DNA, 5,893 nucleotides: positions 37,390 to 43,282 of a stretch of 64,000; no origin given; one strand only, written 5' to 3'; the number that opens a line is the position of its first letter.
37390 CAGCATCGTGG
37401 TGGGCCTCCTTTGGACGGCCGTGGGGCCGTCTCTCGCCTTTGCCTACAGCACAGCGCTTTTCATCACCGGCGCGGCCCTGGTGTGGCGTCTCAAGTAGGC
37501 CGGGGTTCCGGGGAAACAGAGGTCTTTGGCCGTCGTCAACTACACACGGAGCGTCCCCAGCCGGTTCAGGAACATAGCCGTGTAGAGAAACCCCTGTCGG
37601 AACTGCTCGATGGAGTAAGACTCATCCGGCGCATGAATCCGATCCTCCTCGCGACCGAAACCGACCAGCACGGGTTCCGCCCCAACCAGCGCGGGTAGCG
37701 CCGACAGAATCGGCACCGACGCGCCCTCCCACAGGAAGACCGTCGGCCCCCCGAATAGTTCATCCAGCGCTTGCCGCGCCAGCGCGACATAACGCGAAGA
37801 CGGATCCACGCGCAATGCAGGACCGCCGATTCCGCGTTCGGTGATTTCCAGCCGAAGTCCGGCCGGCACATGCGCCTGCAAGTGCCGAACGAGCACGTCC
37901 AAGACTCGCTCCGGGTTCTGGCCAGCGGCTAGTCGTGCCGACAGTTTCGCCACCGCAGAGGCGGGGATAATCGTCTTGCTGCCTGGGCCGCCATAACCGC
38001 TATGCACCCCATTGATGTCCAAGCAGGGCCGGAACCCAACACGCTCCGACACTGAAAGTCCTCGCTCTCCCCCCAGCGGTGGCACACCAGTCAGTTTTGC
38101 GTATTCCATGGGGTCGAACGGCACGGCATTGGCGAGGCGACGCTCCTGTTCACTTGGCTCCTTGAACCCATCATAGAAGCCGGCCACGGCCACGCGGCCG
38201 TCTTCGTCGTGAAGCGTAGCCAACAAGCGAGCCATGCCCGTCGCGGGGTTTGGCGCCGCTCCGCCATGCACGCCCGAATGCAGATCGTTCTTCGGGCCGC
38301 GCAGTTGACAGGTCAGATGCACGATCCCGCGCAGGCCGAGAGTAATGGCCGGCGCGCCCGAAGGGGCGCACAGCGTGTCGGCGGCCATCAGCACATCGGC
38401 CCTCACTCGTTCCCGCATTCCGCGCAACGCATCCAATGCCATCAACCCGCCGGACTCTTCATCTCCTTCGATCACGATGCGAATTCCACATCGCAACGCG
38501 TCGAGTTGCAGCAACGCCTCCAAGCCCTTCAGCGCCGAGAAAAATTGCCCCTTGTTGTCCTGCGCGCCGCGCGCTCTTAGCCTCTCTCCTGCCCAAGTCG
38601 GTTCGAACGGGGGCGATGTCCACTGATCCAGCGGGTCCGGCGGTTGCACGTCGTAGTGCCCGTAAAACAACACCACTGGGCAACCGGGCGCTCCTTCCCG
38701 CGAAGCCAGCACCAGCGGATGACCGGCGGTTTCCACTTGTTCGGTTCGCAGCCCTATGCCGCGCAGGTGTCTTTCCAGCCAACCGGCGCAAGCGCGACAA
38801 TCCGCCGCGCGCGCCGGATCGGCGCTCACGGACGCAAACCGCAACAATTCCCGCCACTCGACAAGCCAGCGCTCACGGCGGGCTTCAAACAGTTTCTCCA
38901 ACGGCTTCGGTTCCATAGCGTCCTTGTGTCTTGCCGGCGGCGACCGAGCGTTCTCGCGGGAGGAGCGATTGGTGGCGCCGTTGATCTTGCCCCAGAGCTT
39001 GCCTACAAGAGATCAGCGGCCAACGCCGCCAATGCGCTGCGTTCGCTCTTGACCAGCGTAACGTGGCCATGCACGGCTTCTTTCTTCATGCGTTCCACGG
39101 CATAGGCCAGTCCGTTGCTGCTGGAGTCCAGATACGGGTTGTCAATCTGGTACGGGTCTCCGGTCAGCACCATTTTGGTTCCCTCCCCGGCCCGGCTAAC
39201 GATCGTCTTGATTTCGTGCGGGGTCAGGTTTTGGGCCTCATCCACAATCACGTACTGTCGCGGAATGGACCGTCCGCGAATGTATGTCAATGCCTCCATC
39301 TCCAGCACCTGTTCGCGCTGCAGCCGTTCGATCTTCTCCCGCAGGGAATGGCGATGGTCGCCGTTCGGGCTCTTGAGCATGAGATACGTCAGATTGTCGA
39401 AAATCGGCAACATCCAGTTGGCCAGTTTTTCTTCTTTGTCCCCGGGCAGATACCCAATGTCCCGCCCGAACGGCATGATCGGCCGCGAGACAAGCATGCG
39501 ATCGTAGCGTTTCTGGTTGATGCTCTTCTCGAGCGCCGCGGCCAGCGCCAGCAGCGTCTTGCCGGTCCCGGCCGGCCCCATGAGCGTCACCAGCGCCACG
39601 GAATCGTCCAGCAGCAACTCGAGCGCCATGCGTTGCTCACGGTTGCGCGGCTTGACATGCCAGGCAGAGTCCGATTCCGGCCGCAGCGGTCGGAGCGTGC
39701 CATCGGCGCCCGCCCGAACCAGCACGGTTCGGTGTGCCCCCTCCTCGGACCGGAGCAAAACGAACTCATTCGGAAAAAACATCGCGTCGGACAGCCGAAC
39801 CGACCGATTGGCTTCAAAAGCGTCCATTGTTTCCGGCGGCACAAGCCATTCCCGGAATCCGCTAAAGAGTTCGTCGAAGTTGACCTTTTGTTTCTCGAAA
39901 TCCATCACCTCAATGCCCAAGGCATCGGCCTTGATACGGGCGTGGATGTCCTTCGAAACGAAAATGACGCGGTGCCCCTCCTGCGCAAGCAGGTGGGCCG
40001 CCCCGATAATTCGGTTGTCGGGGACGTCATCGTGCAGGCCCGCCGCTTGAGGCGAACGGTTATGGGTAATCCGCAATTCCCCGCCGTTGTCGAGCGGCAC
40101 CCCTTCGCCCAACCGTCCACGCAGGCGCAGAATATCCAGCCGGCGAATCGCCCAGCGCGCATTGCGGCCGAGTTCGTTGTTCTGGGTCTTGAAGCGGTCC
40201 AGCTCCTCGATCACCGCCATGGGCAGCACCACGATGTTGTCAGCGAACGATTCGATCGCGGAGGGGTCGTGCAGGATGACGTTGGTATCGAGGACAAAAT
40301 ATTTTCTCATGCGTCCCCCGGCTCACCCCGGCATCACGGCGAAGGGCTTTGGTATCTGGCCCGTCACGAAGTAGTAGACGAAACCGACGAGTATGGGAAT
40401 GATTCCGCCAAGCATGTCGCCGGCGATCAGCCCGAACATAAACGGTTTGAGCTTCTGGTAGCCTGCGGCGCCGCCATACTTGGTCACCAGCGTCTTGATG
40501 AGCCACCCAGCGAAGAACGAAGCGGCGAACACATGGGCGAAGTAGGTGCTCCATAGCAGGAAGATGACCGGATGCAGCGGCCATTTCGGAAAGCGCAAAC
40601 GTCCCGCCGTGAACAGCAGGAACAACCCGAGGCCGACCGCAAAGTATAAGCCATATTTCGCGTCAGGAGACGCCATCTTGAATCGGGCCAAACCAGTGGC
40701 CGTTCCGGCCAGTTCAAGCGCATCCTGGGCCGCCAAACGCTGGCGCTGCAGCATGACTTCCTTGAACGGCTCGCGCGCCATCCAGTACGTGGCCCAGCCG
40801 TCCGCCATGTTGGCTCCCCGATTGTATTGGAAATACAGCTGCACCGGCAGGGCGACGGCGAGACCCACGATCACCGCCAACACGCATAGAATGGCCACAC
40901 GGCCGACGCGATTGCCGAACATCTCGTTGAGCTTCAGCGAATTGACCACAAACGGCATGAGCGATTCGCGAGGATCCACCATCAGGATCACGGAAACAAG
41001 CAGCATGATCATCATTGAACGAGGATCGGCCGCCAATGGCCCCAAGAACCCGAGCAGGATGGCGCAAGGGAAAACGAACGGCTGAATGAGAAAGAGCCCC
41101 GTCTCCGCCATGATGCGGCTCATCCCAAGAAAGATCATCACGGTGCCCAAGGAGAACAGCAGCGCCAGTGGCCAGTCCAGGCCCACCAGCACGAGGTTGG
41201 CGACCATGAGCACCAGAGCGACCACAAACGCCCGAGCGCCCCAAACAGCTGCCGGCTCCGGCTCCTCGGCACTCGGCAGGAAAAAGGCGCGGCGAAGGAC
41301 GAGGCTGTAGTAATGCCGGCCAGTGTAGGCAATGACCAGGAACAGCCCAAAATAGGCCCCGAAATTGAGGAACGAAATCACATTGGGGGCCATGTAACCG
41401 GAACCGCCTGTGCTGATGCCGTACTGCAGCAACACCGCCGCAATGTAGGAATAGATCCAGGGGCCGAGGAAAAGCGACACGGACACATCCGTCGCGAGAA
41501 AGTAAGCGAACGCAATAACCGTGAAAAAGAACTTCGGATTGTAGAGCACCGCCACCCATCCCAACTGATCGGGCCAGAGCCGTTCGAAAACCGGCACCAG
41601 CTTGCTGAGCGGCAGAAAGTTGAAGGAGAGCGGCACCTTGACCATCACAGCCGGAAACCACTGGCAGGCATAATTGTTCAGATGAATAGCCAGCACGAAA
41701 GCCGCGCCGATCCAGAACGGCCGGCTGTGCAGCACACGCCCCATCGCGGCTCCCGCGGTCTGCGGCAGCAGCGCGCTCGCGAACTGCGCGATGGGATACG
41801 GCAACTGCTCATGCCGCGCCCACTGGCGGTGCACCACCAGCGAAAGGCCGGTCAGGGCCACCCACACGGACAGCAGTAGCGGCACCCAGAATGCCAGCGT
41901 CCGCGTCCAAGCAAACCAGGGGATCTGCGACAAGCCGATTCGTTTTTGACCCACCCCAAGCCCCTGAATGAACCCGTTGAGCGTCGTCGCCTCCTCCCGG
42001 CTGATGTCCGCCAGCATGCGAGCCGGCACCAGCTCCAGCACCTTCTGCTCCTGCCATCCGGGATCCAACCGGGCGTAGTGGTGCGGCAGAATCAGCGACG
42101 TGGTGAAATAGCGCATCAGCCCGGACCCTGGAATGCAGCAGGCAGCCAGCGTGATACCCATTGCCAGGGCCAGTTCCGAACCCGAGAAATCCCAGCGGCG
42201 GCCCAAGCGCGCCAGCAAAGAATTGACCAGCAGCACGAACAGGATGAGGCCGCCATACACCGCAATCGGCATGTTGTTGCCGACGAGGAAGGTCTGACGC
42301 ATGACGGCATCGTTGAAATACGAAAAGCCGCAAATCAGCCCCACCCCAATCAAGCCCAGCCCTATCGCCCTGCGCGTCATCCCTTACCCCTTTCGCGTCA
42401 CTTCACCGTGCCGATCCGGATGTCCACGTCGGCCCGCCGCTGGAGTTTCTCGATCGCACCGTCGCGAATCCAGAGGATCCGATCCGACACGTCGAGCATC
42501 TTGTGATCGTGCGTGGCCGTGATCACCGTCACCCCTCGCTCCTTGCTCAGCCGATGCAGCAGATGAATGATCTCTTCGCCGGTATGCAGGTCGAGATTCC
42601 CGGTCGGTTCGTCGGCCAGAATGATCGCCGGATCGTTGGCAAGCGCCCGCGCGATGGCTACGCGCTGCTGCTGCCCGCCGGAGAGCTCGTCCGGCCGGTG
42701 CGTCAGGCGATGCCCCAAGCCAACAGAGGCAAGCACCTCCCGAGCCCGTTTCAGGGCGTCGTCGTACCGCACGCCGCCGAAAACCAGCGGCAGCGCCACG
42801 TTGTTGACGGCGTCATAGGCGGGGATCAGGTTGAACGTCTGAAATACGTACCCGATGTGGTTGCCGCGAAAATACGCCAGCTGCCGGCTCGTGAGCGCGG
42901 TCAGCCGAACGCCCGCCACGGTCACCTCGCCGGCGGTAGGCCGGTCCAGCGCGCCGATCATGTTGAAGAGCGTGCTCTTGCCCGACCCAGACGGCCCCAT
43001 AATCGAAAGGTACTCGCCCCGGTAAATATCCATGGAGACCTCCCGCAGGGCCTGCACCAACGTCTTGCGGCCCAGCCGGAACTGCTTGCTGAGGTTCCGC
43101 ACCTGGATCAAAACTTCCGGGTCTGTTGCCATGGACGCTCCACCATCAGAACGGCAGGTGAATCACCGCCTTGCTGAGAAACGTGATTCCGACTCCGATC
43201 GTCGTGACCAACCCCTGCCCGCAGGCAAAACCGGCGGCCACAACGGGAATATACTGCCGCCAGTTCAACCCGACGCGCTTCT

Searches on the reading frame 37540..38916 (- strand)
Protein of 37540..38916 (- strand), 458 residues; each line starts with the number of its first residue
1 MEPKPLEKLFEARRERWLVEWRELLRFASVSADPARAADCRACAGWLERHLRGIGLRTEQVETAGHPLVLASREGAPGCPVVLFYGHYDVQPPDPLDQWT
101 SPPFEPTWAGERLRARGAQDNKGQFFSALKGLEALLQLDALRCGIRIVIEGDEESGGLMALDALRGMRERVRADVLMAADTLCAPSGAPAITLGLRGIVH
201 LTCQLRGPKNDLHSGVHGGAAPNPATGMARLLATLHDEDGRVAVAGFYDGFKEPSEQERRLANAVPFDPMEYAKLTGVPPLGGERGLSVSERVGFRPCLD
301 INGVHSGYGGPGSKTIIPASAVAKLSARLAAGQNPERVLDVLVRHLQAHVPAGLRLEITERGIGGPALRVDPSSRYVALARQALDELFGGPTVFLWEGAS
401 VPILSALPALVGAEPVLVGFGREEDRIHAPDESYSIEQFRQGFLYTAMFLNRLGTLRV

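Call 22: search_protein_families(library=pfam, proteins=[window:37540-38916:-], max_evalue=0.01)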
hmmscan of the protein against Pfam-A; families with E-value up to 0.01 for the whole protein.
window:37540-38916:- (458 aa): 2 families
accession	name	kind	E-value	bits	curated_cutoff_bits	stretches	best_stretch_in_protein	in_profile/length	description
PF01546.33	Peptidase_M20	-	3.1e-24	86.5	24.6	1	83-450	1-204/206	Peptidase family M20/M25/M40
PF07687.19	M20_dimer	-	1.1e-12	48.3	21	1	195-351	3-104/107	Peptidase dimerisation domain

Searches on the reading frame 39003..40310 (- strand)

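Call 22: search_protein_families(library=pfam, proteins=[window:39003-40310:-], max_evalue=0.01)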
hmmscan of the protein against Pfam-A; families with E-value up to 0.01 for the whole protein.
window:39003-40310:- (435 aa): 11 families
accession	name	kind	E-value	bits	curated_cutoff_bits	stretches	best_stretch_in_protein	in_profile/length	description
PF02562.22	PhoH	-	2.5e-48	164.7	27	1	219-421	2-188/205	PhoH-like protein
PF13638.12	PIN_4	-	5.9e-31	107.9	21.9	1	5-138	1-131/132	PIN domain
PF13604.12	AAA_30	-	5.4e-10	39.8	27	2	349-390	87-129/191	AAA domain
PF13401.12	AAA_22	-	1e-06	29.5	27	1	240-388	7-125/130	AAA domain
PF13245.12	AAA_19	-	1.8e-05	25.4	25.1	0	345-389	85-129/134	AAA domain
PF00270.35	DEAD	-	9.8e-05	22.6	26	1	224-363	2-130/167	DEAD/DEAH box helicase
PF13086.12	AAA_11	-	0.0002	21.6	27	0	352-388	215-249/257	AAA domain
PF09848.15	SLFN-g3_helicase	-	0.0018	18.1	24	0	240-364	3-93/354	Schlafen group 3, DNA/RNA helicase domain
PF01443.25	Viral_helicase1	-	0.0027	18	21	1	350-393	59-101/228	Viral superfamily 1 RNA helicase core domain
PF00931.28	NB-ARC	-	0.0078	15.9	23.5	0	231-272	10-52/248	NB-ARC domain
PF13191.12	AAA_16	-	0.0097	16.9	32.6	0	229-269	11-60/167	AAA ATPase domain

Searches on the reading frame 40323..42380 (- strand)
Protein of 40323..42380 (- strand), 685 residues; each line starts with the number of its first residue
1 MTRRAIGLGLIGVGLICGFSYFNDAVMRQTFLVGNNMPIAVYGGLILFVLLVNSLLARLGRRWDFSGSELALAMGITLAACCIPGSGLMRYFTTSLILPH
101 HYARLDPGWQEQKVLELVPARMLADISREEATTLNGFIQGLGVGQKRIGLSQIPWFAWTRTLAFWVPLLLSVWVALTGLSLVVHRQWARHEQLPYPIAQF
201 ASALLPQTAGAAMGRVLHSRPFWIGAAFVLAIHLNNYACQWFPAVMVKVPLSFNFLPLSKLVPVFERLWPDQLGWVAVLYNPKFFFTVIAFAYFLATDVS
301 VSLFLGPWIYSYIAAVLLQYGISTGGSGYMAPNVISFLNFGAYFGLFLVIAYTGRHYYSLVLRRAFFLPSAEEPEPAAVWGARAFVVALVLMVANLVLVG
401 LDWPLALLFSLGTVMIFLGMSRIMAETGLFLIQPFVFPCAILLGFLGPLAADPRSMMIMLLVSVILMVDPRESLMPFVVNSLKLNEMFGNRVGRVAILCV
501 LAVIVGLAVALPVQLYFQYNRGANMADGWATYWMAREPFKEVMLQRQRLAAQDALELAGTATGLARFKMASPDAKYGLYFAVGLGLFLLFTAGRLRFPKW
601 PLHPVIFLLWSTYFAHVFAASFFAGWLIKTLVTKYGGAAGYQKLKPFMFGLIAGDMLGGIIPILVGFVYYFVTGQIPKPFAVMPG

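Call 22: search_protein_families(library=pfam, proteins=[window:40323-42380:-], max_evalue=0.01)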
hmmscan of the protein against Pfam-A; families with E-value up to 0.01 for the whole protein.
window:40323-42380:- (685 aa): 2 families
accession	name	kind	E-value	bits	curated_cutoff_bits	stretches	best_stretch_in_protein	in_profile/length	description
PF20581.3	DUF6785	-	7.5e-75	252.8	25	1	3-522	2-498/498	Family of unknown function (DUF6785)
PF20580.3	DUF6784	-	6.2e-20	71.7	26.4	1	579-668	3-92/101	Domain of unknown function (DUF6784)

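Call 49: search_protein_families(library=ncbifam, proteins=[window:40323-42380:-], max_evalue=0.001)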
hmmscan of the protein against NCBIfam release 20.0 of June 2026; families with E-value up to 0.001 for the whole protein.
window:40323-42380:- (685 aa): 0 families

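Call 71: search_solved_structures(query=A6, max_evalue=10)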
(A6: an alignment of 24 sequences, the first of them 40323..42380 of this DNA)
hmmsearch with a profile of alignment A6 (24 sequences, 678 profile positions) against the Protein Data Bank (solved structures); distinct sequences matched with E-value up to 10: 0.

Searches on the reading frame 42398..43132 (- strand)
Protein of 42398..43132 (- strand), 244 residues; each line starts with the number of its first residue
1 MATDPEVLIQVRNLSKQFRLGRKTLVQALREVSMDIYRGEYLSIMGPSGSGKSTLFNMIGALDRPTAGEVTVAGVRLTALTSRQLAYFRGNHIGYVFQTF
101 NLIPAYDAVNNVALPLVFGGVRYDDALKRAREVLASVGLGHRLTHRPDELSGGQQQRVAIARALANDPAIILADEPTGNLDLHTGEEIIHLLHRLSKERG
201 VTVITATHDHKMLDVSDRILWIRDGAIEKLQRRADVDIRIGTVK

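Call 22: search_protein_families(library=pfam, proteins=[window:42398-43132:-], max_evalue=0.01)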
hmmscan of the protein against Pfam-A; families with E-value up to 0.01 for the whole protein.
window:42398-43132:- (244 aa): 8 families
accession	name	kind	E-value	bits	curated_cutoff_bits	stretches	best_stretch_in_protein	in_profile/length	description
PF00005.33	ABC_tran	-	2.2e-34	119.5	25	1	29-177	1-136/137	ABC transporter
PF02463.25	SMC_N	-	1.9e-06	27.9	40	1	147-221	134-210/220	RecF/RecN/SMC N terminal domain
PF13304.12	AAA_21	-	3.3e-05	24.5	27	0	146-210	234-300/304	AAA domain, putative AbiEii toxin, Type IV TA system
PF13555.12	AAA_29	-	0.00085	19.5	27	1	33-57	16-40/61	P-loop containing region of AAA domain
PF13191.12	AAA_16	-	0.00094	20.2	32.6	1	21-71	4-57/167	AAA ATPase domain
PF13401.12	AAA_22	-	0.0052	17.5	27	0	42-82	8-46/130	AAA domain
PF03193.22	RsgA_GTPase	-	0.0058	16.9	30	0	37-61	104-128/174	RsgA GTPase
PF20703.3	nSTAND1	-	0.0089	16.1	27.1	0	20-57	17-51/379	Novel STAND NTPase 1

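Call 49: search_protein_families(library=ncbifam, proteins=[window:42398-43132:-], max_evalue=0.001)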
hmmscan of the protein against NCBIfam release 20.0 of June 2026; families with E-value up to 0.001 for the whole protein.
window:42398-43132:- (244 aa): 189 families (the best 25 are shown)
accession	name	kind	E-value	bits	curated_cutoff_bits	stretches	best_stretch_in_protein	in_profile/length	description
TIGR02211.1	LolD_lipo_ex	equivalog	8.2e-69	231.5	307.75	1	8-228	1-220/221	lipoprotein-releasing ABC transporter ATP-binding protein LolD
NF008639.0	PRK11629.1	equivalog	1.6e-65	220.8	360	1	6-228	4-225/234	lipoprotein-releasing ABC transporter ATP-binding protein LolD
NF007826.0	PRK10535.1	equivalog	3.4e-65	220.6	966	1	8-228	4-222/648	macrolide ABC transporter ATP-binding protein/permease MacB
TIGR02673.1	FtsE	equivalog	8.6e-63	211.8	264.85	1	9-225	2-213/214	cell division ATP-binding protein FtsE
TIGR02982.1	heterocyst_DevA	subfamily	3.7e-61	206.5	295.8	1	9-227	2-219/220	ABC exporter ATP-binding subunit, DevA family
NF038007.1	ABC_ATP_DarD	equivalog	3.9e-61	206.3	375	1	9-226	2-217/218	darobactin export ABC transporter ATP-binding protein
NF007879.0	PRK10584.1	equivalog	1.6e-58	198.1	336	1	6-228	4-225/228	putative ABC transporter ATP-binding protein YbbA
TIGR03608.1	L_ocin_972_ABC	subfamily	2.8e-54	183.7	254.85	1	23-220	11-204/206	putative bacteriocin export ABC transporter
NF040933.2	ABC_arch_GlcV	equivalog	7e-52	176.5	450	1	8-236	2-229/357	glucose ABC transporter ATP-binding protein GlcV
TIGR02315.1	ABC_phnC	equivalog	3.3e-50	170.8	266.1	1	8-227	1-224/243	phosphonate ABC transporter ATP-binding protein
TIGR02314.1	ABC_MetN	equivalog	4.6e-49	167.3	499.7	1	8-222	1-214/343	methionine ABC transporter ATP-binding protein MetN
TIGR01186.1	proV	subfamily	1.1e-47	162.9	326.6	1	27-228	7-209/363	betaine/proline/choline family ABC transporter ATP-binding protein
NF007027.0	PRK09493.1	equivalog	2.6e-47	161.2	379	1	8-228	1-215/240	glutamine ABC transporter ATP-binding protein GlnQ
NF008428.0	PRK11264.1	equivalog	6e-47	160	406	1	8-227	3-222/250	L-cystine ABC transporter ATP-binding protein TcyN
TIGR03265.1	PhnT2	equivalog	8.8e-47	160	457.7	1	8-230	4-216/353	putative 2-aminoethylphosphonate ABC transporter ATP-binding protein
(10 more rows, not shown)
